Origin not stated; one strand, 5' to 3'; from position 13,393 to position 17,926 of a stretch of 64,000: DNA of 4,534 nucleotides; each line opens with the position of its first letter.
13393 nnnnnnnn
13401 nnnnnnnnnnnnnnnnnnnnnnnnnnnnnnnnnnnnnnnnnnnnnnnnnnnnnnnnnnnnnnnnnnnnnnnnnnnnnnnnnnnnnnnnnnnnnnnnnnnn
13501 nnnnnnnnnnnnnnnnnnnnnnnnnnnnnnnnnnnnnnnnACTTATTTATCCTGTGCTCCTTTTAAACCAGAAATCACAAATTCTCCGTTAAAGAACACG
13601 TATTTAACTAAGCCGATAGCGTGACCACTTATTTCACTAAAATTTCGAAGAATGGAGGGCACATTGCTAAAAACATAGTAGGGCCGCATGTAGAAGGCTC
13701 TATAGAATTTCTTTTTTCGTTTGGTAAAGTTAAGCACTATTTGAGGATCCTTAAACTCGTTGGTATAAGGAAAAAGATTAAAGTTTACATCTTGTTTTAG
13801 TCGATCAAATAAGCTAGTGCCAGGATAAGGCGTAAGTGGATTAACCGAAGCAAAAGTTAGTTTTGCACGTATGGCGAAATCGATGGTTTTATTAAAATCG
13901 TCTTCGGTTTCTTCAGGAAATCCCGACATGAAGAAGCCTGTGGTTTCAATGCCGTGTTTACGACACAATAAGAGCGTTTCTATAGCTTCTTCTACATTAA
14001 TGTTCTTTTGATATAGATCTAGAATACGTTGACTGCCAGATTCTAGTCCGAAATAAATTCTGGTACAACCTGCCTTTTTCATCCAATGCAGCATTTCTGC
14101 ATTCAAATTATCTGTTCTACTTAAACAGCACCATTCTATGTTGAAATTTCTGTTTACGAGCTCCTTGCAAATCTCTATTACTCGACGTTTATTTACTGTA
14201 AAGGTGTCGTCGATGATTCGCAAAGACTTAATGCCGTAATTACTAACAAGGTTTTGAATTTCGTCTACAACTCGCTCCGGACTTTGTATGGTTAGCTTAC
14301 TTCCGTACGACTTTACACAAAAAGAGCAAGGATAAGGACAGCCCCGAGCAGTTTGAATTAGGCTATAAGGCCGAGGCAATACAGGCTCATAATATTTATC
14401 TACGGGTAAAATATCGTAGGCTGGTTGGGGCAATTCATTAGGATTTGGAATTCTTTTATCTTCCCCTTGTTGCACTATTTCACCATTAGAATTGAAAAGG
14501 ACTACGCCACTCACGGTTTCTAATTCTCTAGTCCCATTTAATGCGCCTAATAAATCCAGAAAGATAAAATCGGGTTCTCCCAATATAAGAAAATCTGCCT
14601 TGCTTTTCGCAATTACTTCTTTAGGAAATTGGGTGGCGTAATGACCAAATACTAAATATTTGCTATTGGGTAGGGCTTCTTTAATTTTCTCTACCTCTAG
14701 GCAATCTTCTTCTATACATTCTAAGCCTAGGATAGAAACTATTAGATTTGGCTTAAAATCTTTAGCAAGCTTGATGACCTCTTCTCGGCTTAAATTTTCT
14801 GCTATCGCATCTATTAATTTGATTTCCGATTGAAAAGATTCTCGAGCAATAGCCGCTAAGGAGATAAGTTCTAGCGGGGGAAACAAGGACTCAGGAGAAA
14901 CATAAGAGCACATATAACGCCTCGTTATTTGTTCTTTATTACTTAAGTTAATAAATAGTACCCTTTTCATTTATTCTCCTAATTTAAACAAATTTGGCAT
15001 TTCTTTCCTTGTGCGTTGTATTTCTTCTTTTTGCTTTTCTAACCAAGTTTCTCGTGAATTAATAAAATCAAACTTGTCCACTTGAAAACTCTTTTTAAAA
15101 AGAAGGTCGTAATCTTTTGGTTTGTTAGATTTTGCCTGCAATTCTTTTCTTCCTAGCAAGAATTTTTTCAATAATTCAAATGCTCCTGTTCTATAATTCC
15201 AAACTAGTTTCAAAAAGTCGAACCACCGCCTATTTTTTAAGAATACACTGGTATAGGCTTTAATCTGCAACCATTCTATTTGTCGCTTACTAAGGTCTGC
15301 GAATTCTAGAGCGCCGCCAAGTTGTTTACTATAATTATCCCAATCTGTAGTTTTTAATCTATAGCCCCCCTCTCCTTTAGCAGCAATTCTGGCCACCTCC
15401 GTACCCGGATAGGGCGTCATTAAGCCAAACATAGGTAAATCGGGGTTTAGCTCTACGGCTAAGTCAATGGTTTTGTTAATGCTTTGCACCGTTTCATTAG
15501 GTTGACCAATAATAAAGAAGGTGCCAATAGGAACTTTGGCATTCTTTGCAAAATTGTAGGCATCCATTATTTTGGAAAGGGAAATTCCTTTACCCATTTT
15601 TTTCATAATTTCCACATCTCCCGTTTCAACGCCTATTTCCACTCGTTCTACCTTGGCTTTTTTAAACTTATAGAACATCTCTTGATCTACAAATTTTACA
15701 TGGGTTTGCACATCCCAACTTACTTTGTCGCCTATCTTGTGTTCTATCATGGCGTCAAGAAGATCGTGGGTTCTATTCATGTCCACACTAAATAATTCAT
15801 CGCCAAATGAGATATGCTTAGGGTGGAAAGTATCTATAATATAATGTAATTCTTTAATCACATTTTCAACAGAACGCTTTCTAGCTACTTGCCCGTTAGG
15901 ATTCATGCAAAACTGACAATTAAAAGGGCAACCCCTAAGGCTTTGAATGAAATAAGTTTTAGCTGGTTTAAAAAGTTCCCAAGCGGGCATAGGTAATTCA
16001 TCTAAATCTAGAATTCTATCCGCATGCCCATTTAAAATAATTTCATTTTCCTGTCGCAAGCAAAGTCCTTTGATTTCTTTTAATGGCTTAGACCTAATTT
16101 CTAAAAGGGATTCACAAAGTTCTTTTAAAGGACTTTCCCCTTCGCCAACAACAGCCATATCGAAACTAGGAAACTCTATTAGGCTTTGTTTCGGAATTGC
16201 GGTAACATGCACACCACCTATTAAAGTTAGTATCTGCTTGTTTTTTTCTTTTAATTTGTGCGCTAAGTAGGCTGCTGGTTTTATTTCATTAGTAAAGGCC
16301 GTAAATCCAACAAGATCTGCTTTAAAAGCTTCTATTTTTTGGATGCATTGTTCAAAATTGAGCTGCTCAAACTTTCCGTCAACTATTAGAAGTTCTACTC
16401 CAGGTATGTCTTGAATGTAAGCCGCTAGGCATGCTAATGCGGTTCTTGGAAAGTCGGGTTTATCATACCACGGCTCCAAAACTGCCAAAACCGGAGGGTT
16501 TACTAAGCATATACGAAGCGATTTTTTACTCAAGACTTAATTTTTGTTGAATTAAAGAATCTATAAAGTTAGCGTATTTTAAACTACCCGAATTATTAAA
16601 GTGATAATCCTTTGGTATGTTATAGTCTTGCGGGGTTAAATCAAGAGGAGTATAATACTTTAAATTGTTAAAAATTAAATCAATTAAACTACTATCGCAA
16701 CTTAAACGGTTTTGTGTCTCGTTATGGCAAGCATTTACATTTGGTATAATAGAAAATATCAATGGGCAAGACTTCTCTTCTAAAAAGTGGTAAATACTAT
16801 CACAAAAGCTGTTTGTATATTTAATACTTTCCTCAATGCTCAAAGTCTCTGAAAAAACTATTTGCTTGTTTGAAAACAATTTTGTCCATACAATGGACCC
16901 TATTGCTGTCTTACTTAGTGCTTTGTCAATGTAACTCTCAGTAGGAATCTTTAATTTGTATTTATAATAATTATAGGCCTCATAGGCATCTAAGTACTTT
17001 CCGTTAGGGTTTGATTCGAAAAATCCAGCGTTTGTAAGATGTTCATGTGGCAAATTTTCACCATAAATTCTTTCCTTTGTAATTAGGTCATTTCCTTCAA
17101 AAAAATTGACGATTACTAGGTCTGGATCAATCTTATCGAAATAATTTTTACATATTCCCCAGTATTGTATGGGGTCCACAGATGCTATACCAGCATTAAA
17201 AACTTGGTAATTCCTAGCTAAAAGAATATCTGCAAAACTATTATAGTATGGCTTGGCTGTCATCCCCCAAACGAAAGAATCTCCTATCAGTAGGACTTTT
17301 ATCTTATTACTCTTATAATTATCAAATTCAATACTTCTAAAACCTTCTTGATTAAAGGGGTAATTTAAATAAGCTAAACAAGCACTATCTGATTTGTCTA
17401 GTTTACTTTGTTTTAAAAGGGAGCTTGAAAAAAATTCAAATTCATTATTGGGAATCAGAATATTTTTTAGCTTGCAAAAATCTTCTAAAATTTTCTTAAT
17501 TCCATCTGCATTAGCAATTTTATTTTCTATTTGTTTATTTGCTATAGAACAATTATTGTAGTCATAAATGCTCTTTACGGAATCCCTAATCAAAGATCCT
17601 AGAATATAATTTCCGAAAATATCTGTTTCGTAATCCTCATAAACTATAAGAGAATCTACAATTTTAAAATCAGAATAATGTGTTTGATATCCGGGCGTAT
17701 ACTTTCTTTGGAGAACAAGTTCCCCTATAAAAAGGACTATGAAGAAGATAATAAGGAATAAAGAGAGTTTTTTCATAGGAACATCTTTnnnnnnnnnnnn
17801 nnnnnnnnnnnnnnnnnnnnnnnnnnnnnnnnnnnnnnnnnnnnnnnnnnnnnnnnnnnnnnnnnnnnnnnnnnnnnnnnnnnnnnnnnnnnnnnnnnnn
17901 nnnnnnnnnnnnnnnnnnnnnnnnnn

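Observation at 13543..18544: Duplicated module: membrane-tailed Asp/Asn-beta-hydroxylase-family oxygenase next to B12-type radical SAM enzyme(s)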

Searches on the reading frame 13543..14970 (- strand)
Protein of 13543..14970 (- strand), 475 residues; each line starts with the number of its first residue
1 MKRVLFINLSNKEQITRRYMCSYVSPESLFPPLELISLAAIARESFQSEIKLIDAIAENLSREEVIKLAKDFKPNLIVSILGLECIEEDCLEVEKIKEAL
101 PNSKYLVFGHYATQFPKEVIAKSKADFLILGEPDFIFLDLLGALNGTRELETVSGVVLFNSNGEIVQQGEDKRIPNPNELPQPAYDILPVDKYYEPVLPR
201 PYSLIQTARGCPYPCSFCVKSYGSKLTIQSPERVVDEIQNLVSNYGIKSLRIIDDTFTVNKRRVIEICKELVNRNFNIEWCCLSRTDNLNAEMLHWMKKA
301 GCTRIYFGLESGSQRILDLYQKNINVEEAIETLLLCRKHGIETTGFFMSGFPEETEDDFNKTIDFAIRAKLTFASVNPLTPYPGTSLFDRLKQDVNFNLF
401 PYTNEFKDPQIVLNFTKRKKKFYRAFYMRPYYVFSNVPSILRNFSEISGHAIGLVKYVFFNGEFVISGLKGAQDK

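Call 3: search_protein_families(library=pfam, proteins=[window:13543-14970:-], max_evalue=0.01)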
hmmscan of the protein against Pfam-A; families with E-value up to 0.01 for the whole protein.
window:13543-14970:- (475 aa): 2 families
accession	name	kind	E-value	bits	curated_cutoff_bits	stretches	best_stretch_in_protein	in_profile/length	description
PF04055.27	Radical_SAM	-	1.1e-26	94.4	29.5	1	206-366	2-166/166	Radical SAM superfamily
PF02310.24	B12-binding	-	0.00021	21.5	32.1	1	27-132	9-112/121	B12 binding domain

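Call 4: search_protein_families(library=ncbifam, proteins=[window:13543-14970:-], max_evalue=0.01)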
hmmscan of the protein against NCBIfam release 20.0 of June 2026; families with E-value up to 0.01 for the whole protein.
window:13543-14970:- (475 aa): 33 families (the best 25 are shown)
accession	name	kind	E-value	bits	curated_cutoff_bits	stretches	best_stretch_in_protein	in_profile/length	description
TIGR03471.1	HpnJ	equivalog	1.1e-58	199.3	577.6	1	49-447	46-453/472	hopanoid biosynthesis associated radical SAM protein HpnJ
TIGR02026.1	BchE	equivalog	6e-52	177.1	481.35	1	29-398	19-394/497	magnesium-protoporphyrin IX monomethyl ester anaerobic oxidative cyclase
NF050148.1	rSAM_ApyD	equivalog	1.2e-50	172.7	750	1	94-399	95-401/645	RiPP biosynthesis radical SAM protein ApyD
TIGR04479.1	bcpD_PhpK_rSAM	subfamily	7.3e-39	133.5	600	1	138-375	185-415/504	PhpK family radical SAM P-methyltransferase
TIGR04014.1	B12_SAM_MJ_0865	equivalog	1.3e-31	109.8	360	1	94-403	59-373/434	methyl-coenzyme M reductase glutamine C-methyltransferase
NF038361.1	rSAM_Sden_1168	equivalog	6.1e-31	107.6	575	1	111-390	183-472/560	Sden_1168 family B12-binding radical SAM P-methyltransferase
TIGR04072.2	rSAM_ladder_B12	equivalog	7.1e-31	107.3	360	1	48-365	33-345/443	lipid biosynthesis B12-binding/radical SAM protein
NF033070.1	rSAM_AprD4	equivalog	7.6e-31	107.5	500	1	27-388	37-387/456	AprD4 family radical SAM diol-dehydratase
TIGR04367.1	HpnR_B12_rSAM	equivalog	2.3e-29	102.3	650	1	32-390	22-372/490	hopanoid C-3 methylase HpnR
TIGR04385.1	B12_rSAM_cofa1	equivalog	9e-29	100.9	450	1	89-365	86-360/438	B12 lower ligand biosynthesis radical SAM protein BzaD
NF040542.1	rSAM_RCCLKC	equivalog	2.7e-26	92.7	450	1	30-372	11-353/423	arsinothricin biosynthesis radical SAM protein ArsL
TIGR03975.1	rSAM_ocin_1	subfamily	4.3e-24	84.9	281.85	1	94-364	149-425/606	RiPP maturation radical SAM C-methyltransferase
TIGR04295.1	B12_rSAM_oligo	hypoth_equivalog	3.7e-22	78.6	400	1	32-390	25-383/422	TIGR04295 family B12-binding domain-containing radical SAM protein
TIGR04013.1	B12_SAM_MJ_1487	hypoth_equivalog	2.3e-20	72.8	251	1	56-394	23-360/382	TIGR04013 family B12-binding domain/radical SAM domain-containing protein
NF033712.0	B12_rSAM_KedN5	subfamily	3.3e-17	61.9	700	1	66-389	55-389/624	KedN5 family methylcobalamin-dependent radical SAM C-methyltransferase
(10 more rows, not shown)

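Call 17: search_solved_structures(query=window:13543-14970:-, max_evalue=0.001, show_alignments=0)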
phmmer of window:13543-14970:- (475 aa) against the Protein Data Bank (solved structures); distinct sequences matched with E-value up to 0.001: 20.
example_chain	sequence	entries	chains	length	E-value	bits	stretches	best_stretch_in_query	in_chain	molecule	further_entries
6fd2_B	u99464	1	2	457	2.1e-26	95.8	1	181-388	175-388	Putative apramycin biosynthetic oxidoreductase 4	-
9ccb_A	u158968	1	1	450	9.6e-18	67.3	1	107-393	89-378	Radical SAM core domain-containing protein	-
5ul2_A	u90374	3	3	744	2.8e-15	59.1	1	38-397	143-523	OxsB protein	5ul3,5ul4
7kdx_A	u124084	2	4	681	4.8e-08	35.3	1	94-271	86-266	Methyltransferase TokK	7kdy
2qgq_A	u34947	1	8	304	1.5e-07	33.7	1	200-370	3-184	Protein TM_1862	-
4jc0_A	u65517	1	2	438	1.5e-07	33.6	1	198-370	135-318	Ribosomal protein S12 methylthiotransferase RimO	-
9n1b_A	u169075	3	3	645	3.4e-05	25.9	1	128-239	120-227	Radical SAM protein | Radical SAM enzyme CysS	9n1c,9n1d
8vcw_A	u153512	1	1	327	0.00016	23.7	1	210-387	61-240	Biotin synthase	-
3ciw_A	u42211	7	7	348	0.00029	22.8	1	204-398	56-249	FeFe-Hydrogenase maturase | [FeFe] hydrogenase maturase subunit HydE | Biotin synthetase, putative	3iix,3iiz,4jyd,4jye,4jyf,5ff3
5fep_A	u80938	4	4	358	0.00031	22.8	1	204-398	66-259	[FeFe] hydrogenase maturase subunit HydE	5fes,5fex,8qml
7o1p_A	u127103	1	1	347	0.00039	22.4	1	204-398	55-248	[FeFe] hydrogenase maturase subunit HydE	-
3cix_A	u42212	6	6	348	0.0004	22.4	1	204-398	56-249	FeFe-Hydrogenase maturase | [FeFe] hydrogenase maturase subunit HydE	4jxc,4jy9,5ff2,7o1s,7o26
7o1o_A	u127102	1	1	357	0.00042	22.3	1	204-398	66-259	[FeFe] hydrogenase maturase subunit HydE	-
8qmk_A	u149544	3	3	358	0.00042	22.3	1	204-398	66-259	[FeFe] hydrogenase maturase subunit HydE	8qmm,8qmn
5few_A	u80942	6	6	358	0.00042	22.3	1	204-398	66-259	[FeFe] hydrogenase maturase subunit HydE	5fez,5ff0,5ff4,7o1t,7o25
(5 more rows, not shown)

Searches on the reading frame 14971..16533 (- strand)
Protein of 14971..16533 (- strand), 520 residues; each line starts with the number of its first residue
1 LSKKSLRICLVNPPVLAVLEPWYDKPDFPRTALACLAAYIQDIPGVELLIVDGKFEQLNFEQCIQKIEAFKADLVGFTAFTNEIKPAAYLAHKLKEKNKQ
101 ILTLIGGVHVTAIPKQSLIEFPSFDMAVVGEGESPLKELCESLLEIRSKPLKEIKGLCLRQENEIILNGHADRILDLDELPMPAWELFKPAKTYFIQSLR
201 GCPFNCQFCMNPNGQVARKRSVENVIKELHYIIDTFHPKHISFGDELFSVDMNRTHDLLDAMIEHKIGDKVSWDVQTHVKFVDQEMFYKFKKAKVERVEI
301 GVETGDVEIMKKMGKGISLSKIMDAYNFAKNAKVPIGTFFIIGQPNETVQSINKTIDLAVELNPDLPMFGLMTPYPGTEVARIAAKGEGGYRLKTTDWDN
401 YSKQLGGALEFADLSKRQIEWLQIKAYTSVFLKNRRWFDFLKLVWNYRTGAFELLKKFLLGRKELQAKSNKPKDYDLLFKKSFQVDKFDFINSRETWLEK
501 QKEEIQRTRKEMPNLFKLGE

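Call 3: search_protein_families(library=pfam, proteins=[window:14971-16533:-], max_evalue=0.01)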
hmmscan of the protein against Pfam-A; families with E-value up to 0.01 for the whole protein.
window:14971-16533:- (520 aa): 2 families
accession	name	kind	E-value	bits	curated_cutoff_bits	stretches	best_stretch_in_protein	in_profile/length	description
PF04055.27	Radical_SAM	-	1.1e-21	78.2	29.5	1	198-359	3-166/166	Radical SAM superfamily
PF02310.24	B12-binding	-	1.4e-17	64.1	32.1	1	27-139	11-120/121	B12 binding domain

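Call 4: search_protein_families(library=ncbifam, proteins=[window:14971-16533:-], max_evalue=0.01)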
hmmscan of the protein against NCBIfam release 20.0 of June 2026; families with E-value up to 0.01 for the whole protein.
window:14971-16533:- (520 aa): 46 families (the best 25 are shown)
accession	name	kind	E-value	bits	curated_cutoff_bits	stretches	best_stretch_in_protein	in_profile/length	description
TIGR03471.1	HpnJ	equivalog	9.2e-42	143.5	577.6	1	50-436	49-438/472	hopanoid biosynthesis associated radical SAM protein HpnJ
TIGR02026.1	BchE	equivalog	5.7e-40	137.6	481.35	1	7-385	1-388/497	magnesium-protoporphyrin IX monomethyl ester anaerobic oxidative cyclase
NF050148.1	rSAM_ApyD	equivalog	8.6e-33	113.6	750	1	57-380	60-389/645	RiPP biosynthesis radical SAM protein ApyD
TIGR04479.1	bcpD_PhpK_rSAM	subfamily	1.4e-30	106.2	600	1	61-366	100-413/504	PhpK family radical SAM P-methyltransferase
TIGR04072.2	rSAM_ladder_B12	equivalog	8e-30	103.8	360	1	87-364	86-351/443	lipid biosynthesis B12-binding/radical SAM protein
TIGR04013.1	B12_SAM_MJ_1487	hypoth_equivalog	1.2e-28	100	251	1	35-382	15-355/382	TIGR04013 family B12-binding domain/radical SAM domain-containing protein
TIGR03975.1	rSAM_ocin_1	subfamily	6.9e-28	97.5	281.85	1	61-358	118-426/606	RiPP maturation radical SAM C-methyltransferase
TIGR04014.1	B12_SAM_MJ_0865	equivalog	1.6e-26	93.1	360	1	93-386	61-360/434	methyl-coenzyme M reductase glutamine C-methyltransferase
NF038361.1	rSAM_Sden_1168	equivalog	6.6e-26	91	575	1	60-358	129-447/560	Sden_1168 family B12-binding radical SAM P-methyltransferase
TIGR04367.1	HpnR_B12_rSAM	equivalog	5.1e-25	87.9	650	1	45-386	36-375/490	hopanoid C-3 methylase HpnR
NF033070.1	rSAM_AprD4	equivalog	2.3e-22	79.5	500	1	197-385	200-391/456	AprD4 family radical SAM diol-dehydratase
NF033712.0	B12_rSAM_KedN5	subfamily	1.5e-19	69.7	700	1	51-266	44-268/624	KedN5 family methylcobalamin-dependent radical SAM C-methyltransferase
TIGR04385.1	B12_rSAM_cofa1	equivalog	1.7e-19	70.4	450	1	34-358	24-360/438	B12 lower ligand biosynthesis radical SAM protein BzaD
TIGR04295.1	B12_rSAM_oligo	hypoth_equivalog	2.8e-15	55.9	400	1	41-331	35-332/422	TIGR04295 family B12-binding domain-containing radical SAM protein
NF045585.1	rSAM_slr0320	equivalog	5.9e-11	41.6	775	1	93-357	131-404/511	photosystem II high light acclimation radical SAM protein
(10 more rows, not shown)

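Call 30: search_solved_structures(query=window:14971-16533:-, max_evalue=0.001)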
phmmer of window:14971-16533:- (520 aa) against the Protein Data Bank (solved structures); distinct sequences matched with E-value up to 0.001: 5.
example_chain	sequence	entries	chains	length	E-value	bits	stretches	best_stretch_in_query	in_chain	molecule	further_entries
6fd2_B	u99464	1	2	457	3.8e-18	68.9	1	196-385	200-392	Putative apramycin biosynthetic oxidoreductase 4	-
9ccb_A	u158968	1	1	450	3.7e-16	62.3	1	111-381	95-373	Radical SAM core domain-containing protein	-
5ul2_A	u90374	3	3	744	6.2e-07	31.9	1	59-328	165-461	OxsB protein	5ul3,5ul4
7kdx_A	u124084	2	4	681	7.6e-06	28.3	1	73-236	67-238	Methyltransferase TokK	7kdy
9n1b_A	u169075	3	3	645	3.6e-05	26.1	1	130-211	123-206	Radical SAM protein | Radical SAM enzyme CysS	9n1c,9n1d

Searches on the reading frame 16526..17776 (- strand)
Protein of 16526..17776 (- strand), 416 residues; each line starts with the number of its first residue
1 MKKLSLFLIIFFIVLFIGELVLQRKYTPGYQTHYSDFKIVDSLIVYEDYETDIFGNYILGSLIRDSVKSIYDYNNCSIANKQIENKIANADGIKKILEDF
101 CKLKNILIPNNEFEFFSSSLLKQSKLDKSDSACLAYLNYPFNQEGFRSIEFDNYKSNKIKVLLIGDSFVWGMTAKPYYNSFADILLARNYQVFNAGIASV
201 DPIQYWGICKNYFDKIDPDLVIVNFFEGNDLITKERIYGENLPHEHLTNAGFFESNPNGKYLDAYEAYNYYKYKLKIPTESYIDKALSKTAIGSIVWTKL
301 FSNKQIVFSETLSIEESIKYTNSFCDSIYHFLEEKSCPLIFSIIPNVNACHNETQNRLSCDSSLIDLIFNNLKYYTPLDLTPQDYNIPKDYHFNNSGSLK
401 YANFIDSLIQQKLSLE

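Call 3: search_protein_families(library=pfam, proteins=[window:16526-17776:-], max_evalue=0.01)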
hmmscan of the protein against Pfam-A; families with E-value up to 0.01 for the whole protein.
window:16526-17776:- (416 aa): 0 families

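Call 4: search_protein_families(library=ncbifam, proteins=[window:16526-17776:-], max_evalue=0.01)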
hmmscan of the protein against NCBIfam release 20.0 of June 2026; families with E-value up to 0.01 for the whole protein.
window:16526-17776:- (416 aa): 0 families

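Call 27: search_protein_families(library=ncbifam, proteins=[window:16526-17776:-], max_evalue=0.01)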
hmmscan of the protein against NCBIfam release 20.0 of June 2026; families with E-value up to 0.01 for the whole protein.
window:16526-17776:- (416 aa): 0 families

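Call 59: search_protein_families(library=pfam, proteins=[window:16526-17776:-], max_evalue=5)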
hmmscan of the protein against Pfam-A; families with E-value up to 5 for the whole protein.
window:16526-17776:- (416 aa): 1 family
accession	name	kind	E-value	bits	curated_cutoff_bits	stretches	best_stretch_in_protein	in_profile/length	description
PF13472.12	Lipase_GDSL_2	-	0.17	12.8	32.9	1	164-225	2-70/178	GDSL-like Lipase/Acylhydrolase family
